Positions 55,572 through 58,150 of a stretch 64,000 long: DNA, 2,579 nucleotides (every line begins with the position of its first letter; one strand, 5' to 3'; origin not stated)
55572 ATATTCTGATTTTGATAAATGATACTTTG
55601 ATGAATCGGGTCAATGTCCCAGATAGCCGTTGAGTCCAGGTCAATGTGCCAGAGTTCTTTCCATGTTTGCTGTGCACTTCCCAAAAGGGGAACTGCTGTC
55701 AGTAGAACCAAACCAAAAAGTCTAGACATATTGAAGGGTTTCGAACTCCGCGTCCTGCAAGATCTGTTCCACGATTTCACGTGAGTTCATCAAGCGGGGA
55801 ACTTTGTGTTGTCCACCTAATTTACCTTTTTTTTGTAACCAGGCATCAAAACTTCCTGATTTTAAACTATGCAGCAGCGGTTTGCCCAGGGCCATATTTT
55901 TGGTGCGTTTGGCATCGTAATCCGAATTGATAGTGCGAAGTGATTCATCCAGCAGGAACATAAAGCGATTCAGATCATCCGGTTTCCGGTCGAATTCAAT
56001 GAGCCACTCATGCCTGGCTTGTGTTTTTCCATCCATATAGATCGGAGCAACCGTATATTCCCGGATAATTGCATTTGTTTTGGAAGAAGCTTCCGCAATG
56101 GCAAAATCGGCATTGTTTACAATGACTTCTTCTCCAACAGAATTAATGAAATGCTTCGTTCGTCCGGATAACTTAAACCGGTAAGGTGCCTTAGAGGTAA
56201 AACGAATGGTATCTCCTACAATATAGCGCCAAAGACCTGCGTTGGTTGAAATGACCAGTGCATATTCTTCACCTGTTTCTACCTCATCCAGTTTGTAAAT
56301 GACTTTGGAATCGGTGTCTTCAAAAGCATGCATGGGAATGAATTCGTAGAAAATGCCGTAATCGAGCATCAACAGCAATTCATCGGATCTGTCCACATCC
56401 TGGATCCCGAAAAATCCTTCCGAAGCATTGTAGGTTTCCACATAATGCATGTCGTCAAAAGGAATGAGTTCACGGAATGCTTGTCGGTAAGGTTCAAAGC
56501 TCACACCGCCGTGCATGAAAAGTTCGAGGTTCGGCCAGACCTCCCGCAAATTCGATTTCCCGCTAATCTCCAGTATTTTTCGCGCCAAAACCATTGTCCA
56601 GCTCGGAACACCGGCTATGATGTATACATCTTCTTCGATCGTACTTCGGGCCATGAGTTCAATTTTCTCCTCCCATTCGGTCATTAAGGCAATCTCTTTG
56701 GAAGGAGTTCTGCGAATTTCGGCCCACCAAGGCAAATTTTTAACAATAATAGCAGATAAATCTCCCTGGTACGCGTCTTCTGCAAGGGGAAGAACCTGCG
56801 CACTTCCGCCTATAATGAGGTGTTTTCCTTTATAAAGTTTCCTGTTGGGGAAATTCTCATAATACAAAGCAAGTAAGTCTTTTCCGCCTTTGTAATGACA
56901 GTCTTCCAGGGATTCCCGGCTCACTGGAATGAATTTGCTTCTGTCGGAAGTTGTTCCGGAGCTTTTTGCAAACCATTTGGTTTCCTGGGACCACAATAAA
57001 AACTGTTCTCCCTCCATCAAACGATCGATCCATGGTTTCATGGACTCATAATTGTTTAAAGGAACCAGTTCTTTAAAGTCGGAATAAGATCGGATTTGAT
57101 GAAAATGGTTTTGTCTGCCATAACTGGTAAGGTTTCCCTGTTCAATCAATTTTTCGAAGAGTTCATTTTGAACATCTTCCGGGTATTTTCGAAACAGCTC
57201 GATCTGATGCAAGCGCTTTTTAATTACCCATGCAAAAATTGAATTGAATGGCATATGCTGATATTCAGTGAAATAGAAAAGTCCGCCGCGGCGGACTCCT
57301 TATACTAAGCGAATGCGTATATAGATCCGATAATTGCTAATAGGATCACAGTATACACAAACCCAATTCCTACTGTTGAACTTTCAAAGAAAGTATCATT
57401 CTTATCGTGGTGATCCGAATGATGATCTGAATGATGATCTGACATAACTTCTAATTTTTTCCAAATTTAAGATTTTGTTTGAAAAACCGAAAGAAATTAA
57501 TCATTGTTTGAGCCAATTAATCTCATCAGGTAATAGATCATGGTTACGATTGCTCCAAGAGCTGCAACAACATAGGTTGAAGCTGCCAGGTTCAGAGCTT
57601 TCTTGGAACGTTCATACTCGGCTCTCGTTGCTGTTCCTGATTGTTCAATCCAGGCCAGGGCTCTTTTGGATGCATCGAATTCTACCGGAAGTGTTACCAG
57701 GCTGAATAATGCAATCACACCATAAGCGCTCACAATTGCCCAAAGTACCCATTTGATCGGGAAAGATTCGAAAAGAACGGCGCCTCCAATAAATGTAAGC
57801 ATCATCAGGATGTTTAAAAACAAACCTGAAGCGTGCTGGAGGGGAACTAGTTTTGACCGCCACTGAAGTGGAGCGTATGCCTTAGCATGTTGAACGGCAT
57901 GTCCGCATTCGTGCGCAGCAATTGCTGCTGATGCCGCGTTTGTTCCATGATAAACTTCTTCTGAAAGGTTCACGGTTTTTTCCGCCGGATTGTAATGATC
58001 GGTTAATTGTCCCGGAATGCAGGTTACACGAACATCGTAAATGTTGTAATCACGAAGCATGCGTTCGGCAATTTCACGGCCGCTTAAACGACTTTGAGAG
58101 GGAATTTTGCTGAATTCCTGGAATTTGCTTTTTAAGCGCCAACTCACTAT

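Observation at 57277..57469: Unannotated (SDHH)3 His-rich membrane micro-protein, monocistronic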

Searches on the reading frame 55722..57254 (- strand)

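Call 5: search_protein_families(library=pfam, proteins=[window:55722-57254:-], max_evalue=0.1)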
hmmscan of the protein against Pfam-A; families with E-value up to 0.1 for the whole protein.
window:55722-57254:- (510 aa): 3 families
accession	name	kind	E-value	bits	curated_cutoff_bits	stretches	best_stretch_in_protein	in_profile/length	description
PF03321.19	GH3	-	1.6e-64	218.5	23.6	1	14-268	1-303/304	GH3 family N-terminal domain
PF23572.1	GH3_C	-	3.7e-28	99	23.6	1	381-493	2-119/119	GH3 family C-terminal domain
PF23571.1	GH3_M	-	2.4e-20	72.8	23.6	1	295-365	2-75/75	GH3 family central domain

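Call 8: search_protein_families(library=ncbifam, proteins=[window:55722-57254:-], max_evalue=0.1)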
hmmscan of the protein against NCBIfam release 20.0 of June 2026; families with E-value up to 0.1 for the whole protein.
window:55722-57254:- (510 aa): 1 family
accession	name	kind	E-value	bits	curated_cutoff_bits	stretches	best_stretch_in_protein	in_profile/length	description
NF052613.1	OlsH_GH3_orni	equivalog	1.4e-121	406.6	620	1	7-498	22-507/524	lyso-ornithine lipid synthetase OlsH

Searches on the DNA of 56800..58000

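Call 6: search_rna_families(source=window, start=56800, end=58000, threshold=evalue, max_evalue=10)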
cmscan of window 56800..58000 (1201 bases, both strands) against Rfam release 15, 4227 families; matches with E-value up to 10: 4.
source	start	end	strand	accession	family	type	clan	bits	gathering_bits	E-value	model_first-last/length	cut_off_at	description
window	57414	57495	+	RF01590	plasmodium_snoR14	Gene; snRNA; snoRNA; CD-box;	-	24.5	90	1.9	1-127/127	no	small nucleolar RNA snoR14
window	57428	57526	+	RF01569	DdR2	Gene; snRNA; snoRNA; CD-box;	-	18.7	80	7.8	1-83/83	no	Dictyostelium snoRNA DdR2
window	57803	57868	+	RF00218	SNORD46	Gene; snRNA; snoRNA; CD-box;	CL00061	17.8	40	0.94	1-104/104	no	Small nucleolar RNA SNORD46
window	57439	57504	-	RF04027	mir-1422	Gene; miRNA;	-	16.9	60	9.1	1-84/84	no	mir-1422 microRNA precursor family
